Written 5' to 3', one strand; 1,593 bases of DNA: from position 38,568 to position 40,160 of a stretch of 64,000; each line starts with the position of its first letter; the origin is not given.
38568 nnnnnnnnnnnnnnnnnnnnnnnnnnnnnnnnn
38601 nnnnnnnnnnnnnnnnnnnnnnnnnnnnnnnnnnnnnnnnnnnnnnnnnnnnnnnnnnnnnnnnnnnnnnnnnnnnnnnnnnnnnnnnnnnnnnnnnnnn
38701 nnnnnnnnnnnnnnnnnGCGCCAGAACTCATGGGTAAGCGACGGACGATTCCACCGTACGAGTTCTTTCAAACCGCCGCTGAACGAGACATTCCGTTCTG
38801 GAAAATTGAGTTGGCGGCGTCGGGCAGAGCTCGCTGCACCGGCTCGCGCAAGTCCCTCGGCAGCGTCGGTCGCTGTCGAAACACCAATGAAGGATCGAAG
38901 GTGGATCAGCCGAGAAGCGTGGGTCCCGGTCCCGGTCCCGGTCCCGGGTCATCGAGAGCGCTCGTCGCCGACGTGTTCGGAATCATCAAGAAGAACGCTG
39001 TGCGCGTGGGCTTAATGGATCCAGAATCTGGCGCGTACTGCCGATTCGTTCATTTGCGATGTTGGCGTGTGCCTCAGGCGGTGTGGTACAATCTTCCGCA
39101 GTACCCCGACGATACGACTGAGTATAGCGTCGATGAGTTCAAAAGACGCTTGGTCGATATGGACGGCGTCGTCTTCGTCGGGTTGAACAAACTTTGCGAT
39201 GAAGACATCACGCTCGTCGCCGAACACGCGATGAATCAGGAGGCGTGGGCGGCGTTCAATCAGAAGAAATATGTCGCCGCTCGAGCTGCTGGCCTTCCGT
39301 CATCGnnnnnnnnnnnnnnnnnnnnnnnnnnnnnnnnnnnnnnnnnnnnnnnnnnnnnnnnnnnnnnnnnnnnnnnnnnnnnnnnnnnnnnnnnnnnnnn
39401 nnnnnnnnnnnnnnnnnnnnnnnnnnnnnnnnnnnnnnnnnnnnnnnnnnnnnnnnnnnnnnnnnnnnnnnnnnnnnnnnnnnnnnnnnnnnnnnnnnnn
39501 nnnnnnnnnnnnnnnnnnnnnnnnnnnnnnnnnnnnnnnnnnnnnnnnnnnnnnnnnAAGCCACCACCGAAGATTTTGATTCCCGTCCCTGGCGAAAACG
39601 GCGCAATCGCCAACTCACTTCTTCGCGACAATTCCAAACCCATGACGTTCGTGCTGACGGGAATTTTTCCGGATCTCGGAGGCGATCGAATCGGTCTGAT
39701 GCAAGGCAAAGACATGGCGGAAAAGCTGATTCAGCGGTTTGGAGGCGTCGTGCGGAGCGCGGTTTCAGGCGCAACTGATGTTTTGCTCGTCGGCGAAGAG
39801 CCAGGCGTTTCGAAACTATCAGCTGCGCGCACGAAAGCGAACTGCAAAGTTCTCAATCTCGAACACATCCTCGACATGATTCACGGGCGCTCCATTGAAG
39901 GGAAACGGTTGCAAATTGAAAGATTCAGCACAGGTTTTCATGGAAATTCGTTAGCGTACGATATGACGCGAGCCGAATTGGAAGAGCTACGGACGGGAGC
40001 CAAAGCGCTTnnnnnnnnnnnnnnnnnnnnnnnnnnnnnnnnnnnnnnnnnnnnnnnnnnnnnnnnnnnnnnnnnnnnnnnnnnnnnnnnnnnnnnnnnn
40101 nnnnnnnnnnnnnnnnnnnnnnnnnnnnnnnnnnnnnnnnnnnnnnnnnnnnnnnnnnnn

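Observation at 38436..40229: Unusual J-domain + PARP-type zinc finger + BRCT architecture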

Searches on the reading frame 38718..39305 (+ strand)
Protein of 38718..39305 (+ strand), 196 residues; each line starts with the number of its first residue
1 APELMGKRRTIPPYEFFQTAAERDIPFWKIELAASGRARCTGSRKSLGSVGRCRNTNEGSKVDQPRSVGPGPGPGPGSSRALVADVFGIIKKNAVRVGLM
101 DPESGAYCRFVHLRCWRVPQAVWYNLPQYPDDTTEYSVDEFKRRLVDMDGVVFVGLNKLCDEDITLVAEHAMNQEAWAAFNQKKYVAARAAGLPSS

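Call 29: predict_structure(alignment_id=A2)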
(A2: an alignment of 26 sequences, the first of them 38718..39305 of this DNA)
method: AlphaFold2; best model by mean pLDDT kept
length: 196 residues; sequences in the alignment: 26
mean_pLDDT: 76.1   pTM: 0.72
mean pLDDT of the five models: 76.1, 74.2, 73.8, 73.0, 73.0
residues with pLDDT >= 90: 62; 70-90: 65; 50-70: 44; < 50: 25
segments of 3 or more residues with pLDDT < 50: 1-9, 48-50, 66-74, 76-78
pLDDT, mean of each block of 10 residues (from residue 1): 41 58 72 92 61 85 59 48 74 95 89 91 75 72 91 92 96 87 77 63
secondary structure, 60 per line:
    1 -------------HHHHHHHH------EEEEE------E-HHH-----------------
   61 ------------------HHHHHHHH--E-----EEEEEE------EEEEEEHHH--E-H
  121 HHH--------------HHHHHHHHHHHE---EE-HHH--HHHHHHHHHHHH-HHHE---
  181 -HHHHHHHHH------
elements in order: H14-21 E28-32 H79-86 E95-100 E107-112 H120-123 H138-148 H161-172 H182-190

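Call 31: fold_search(model_id=the predicted structure, library=pdb)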
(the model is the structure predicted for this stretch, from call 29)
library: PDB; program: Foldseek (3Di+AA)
matches with E <= 10: 83; with E <= 0.001: 0
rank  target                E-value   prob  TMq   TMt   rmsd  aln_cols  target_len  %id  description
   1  9mi8_A                4.1e-03  0.96  0.29  0.13  12.3       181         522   13  Human PARP1 N-terminal domains bound to nicked DNA (released 2026-03-04)
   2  2n8a_MODEL_1_A        8.6e-03  1.00  0.32  0.30   6.5       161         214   14  1H, 13C and 15N chemical shift assignments and solution structure for PARP-1 F1F2 domains in complex with a DN (released 2015-12-02)
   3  4opx_A                9.8e-03  0.97  0.30  0.26  11.7       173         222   16  Structure of Human PARP-1 bound to a DNA double strand break in complex with (2R)-5-fluoro-2-methyl-2,3-dihydro-1-benz (released 2014-07-02)
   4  8g0h_C                1.3e-02  0.98  0.30  0.26  11.8       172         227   14  Human PARP1 deltaV687-E688 bound to UKTT5 (compound 10) and to a DNA double strand break. (released 2024-02-07)
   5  7s81_N                1.3e-02  0.99  0.31  0.63   5.9       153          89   15  Structure of human PARP1 domains (Zn1, Zn3, WGR, HD) bound to a DNA double strand break. (released 2022-06-29)
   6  7s81_A                1.8e-02  0.98  0.31  0.62   6.3       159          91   14  Structure of human PARP1 domains (Zn1, Zn3, WGR, HD) bound to a DNA double strand break. (released 2022-06-29)
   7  3od8_F                3.9e-02  0.97  0.30  0.61   5.9       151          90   15  Human PARP-1 zinc finger 1 (Zn1) bound to DNA (released 2011-01-12)
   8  7s6m_A                4.7e-02  0.91  0.30  0.27  12.1       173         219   14  Human PARP1 deltaV687-E688 bound to a DNA double strand break. (released 2022-06-29)
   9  7s6h_C                7.3e-02  0.85  0.31  0.28  11.3       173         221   14  Human PARP1 deltaV687-E688 bound to NAD+ analog EB-47 and to a DNA double strand break. (released 2022-06-29)
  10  3oda_B                7.8e-02  0.95  0.31  0.65   6.0       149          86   15  Human PARP-1 zinc finger 1 (Zn1) bound to DNA (released 2011-01-12)
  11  7s68_A                8.9e-02  0.82  0.30  0.27  12.5       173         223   13  Structure of human PARP1 domains (Zn1, Zn3, WGR and HD) bound to a DNA double strand break. (released 2022-06-29)
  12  7s6h_A                1.0e-01  0.82  0.31  0.28  11.5       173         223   14  Human PARP1 deltaV687-E688 bound to NAD+ analog EB-47 and to a DNA double strand break. (released 2022-06-29)
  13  1cyj                  1.8e+00  0.18  0.19  0.35   4.3        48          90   23  CYTOCHROME C6 (released 1996-01-29)
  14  8rl2_Lt               2.5e+00  0.02  0.16  0.19  15.4       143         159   11  Human pre-60S - State 5 (released 2025-01-15)
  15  6o8z_P                2.6e+00  0.04  0.17  0.25  11.1        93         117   14  Cryo-EM image reconstruction of the 70S Ribosome Enterococcus faecalis Class04 (released 2020-09-16)
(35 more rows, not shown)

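Call 66: search_solved_structures(query=A7, max_evalue=1, show_alignments=3)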
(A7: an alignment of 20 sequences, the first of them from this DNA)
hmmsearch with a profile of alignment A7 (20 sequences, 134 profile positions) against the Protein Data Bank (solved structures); distinct sequences matched with E-value up to 1: 15.
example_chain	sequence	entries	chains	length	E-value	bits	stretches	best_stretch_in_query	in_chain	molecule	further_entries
2n8a_A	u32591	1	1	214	2.7e-12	49.9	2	15-78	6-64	Poly [ADP-ribose] polymerase 1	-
4av1_A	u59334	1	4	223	4.9e-12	49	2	17-78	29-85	POLY [ADP-RIBOSE] POLYMERASE 1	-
9mi8_A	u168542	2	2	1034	6e-09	39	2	10-78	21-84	Poly [ADP-ribose] polymerase 1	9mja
2dmj_A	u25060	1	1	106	5e-08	36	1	11-78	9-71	poly (ADP-ribose) polymerase family, member 1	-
3od8_A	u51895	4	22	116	5.6e-08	35.9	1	10-78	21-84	Poly [ADP-ribose] polymerase 1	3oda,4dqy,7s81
2l30_A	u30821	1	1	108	8.2e-08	35.3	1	14-78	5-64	Poly [ADP-ribose] polymerase 1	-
9umf_A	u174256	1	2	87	9.3e-08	35.2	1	17-78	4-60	Poly [ADP-ribose] polymerase 1, processed N-terminus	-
9umc_A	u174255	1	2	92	1.1e-07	35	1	17-78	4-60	Poly [ADP-ribose] polymerase 1, processed N-terminus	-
7s68_A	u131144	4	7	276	6.3e-07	32.5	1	10-78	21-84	Fusion of PARP1 zinc fingers 1 and 3 (Zn1, Zn3) | Fusion of human PARP1 zinc fingers 1 and 3 (Zn1, Zn3) | Fusion of human PARP1 zinc fingers 1 and 3 (Zn1, Zn3),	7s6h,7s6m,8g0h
4opx_A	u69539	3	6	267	1.2e-06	31.5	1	15-78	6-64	Poly [ADP-ribose] polymerase 1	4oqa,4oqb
1uw0_A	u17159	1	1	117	0.00022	24.2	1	18-131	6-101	DNA LIGASE III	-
1v9x_A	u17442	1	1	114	0.0015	21.5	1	17-71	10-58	poly (ADP-ribose) polymerase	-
2l31_A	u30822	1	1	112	0.0043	20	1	11-71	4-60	Poly [ADP-ribose] polymerase 1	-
3odc_A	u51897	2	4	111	0.0048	19.9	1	11-71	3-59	Poly [ADP-ribose] polymerase 1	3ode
2cs2_A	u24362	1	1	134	0.007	19.4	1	11-71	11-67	Poly [ADP-ribose] polymerase-1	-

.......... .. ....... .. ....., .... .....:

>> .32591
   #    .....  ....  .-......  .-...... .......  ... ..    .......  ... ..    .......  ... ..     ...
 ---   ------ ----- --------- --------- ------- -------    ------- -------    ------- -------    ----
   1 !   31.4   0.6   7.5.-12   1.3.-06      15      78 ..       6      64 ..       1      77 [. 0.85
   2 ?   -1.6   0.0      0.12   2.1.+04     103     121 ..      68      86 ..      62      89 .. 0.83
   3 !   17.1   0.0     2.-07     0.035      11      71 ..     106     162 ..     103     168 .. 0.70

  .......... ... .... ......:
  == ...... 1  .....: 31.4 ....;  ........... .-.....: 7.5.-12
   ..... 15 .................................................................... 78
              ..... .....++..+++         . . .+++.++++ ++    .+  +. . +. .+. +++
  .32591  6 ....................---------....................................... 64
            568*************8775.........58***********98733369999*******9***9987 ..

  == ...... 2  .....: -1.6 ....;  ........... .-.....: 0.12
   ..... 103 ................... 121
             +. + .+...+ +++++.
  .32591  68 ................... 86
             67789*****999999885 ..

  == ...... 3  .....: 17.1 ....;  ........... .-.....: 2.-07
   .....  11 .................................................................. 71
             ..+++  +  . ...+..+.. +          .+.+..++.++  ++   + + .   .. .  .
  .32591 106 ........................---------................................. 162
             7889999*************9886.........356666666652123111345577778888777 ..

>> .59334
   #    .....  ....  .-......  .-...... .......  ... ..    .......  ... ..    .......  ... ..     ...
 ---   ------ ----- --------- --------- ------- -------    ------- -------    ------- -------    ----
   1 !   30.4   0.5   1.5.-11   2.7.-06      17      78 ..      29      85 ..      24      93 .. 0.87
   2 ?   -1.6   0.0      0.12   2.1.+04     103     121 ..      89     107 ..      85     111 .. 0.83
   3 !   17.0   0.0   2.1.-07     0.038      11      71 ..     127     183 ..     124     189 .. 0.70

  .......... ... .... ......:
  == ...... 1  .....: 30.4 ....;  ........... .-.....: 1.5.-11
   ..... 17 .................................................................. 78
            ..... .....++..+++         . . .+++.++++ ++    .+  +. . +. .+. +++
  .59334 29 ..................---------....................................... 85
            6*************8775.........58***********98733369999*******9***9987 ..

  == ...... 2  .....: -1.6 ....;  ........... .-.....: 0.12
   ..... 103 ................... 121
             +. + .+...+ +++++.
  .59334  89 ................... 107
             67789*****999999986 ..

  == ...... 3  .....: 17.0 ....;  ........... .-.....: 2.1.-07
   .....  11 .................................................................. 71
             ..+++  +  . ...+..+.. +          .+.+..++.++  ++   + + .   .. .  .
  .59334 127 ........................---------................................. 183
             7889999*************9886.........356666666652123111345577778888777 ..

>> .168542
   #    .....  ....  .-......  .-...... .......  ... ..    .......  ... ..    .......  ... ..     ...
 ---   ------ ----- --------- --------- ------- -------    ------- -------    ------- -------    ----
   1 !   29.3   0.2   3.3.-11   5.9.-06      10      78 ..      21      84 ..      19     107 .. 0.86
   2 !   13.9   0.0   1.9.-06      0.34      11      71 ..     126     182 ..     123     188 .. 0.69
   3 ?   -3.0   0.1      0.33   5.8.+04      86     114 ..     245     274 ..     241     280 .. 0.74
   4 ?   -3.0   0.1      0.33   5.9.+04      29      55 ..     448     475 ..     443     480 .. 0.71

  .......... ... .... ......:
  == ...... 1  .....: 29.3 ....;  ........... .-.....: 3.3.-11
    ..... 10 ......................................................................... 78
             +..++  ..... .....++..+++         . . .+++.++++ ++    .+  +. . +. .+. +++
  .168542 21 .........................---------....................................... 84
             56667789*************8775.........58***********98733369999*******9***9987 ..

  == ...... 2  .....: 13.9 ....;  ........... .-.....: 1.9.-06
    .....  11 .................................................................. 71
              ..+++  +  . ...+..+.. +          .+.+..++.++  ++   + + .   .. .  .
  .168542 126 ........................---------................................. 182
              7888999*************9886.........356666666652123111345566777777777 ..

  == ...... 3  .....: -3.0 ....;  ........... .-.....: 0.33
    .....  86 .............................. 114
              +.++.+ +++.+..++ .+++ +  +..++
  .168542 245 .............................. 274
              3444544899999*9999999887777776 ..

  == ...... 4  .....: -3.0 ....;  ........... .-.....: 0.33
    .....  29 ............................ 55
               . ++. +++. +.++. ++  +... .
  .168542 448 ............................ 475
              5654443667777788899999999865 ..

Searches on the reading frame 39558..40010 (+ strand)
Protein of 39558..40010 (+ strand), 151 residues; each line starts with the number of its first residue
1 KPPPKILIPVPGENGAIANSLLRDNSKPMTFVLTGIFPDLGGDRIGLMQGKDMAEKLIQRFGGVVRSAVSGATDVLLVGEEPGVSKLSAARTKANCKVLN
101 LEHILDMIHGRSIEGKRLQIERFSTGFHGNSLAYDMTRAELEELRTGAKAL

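Call 49: search_solved_structures(query=window:39558-40010:+, max_evalue=1, show_alignments=4)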
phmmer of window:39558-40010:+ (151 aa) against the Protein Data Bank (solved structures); distinct sequences matched with E-value up to 1: 14.
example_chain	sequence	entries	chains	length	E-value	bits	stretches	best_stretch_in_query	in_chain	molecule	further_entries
2ebu_A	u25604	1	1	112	8.9e-05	25.9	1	50-119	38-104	Replication factor C subunit 1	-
2k6g_A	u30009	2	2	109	0.00047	23.5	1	50-109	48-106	Replication factor C subunit 1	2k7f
1l7b_A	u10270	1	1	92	0.0031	20.8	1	49-111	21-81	DNA LIGASE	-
7tib_A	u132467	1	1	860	0.048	17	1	31-115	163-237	Replication factor C subunit 1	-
7tfh_A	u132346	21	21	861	0.048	17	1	31-115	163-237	Replication factor C subunit 1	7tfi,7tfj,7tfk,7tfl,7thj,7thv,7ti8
8dqz_A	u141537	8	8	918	0.05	16.9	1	31-115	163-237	Replication factor C subunit 1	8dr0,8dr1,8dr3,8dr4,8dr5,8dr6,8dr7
8opg_Aa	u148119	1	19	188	0.1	15.9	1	85-147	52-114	Genome polyprotein (Fragment)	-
8opf_Aa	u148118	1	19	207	0.11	15.8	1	85-147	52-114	Genome polyprotein (Fragment)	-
8oph_Aa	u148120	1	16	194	0.13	15.6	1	85-147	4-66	Genome polyprotein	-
8opd_Aa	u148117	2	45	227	0.13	15.6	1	85-147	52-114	Genome polyprotein (Fragment)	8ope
8opj_Aa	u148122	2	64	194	0.13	15.5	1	85-147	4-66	Genome polyprotein (Fragment) | Genome polyprotein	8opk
6hxx_AA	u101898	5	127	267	0.18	15.1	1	85-147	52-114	Coat protein | Polyprotein | Genome polyprotein (Fragment)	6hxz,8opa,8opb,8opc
8opl_Aa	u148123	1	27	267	0.2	15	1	85-147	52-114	Genome polyprotein (Fragment)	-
1dgs_A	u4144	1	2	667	0.21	14.9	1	47-93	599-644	DNA LIGASE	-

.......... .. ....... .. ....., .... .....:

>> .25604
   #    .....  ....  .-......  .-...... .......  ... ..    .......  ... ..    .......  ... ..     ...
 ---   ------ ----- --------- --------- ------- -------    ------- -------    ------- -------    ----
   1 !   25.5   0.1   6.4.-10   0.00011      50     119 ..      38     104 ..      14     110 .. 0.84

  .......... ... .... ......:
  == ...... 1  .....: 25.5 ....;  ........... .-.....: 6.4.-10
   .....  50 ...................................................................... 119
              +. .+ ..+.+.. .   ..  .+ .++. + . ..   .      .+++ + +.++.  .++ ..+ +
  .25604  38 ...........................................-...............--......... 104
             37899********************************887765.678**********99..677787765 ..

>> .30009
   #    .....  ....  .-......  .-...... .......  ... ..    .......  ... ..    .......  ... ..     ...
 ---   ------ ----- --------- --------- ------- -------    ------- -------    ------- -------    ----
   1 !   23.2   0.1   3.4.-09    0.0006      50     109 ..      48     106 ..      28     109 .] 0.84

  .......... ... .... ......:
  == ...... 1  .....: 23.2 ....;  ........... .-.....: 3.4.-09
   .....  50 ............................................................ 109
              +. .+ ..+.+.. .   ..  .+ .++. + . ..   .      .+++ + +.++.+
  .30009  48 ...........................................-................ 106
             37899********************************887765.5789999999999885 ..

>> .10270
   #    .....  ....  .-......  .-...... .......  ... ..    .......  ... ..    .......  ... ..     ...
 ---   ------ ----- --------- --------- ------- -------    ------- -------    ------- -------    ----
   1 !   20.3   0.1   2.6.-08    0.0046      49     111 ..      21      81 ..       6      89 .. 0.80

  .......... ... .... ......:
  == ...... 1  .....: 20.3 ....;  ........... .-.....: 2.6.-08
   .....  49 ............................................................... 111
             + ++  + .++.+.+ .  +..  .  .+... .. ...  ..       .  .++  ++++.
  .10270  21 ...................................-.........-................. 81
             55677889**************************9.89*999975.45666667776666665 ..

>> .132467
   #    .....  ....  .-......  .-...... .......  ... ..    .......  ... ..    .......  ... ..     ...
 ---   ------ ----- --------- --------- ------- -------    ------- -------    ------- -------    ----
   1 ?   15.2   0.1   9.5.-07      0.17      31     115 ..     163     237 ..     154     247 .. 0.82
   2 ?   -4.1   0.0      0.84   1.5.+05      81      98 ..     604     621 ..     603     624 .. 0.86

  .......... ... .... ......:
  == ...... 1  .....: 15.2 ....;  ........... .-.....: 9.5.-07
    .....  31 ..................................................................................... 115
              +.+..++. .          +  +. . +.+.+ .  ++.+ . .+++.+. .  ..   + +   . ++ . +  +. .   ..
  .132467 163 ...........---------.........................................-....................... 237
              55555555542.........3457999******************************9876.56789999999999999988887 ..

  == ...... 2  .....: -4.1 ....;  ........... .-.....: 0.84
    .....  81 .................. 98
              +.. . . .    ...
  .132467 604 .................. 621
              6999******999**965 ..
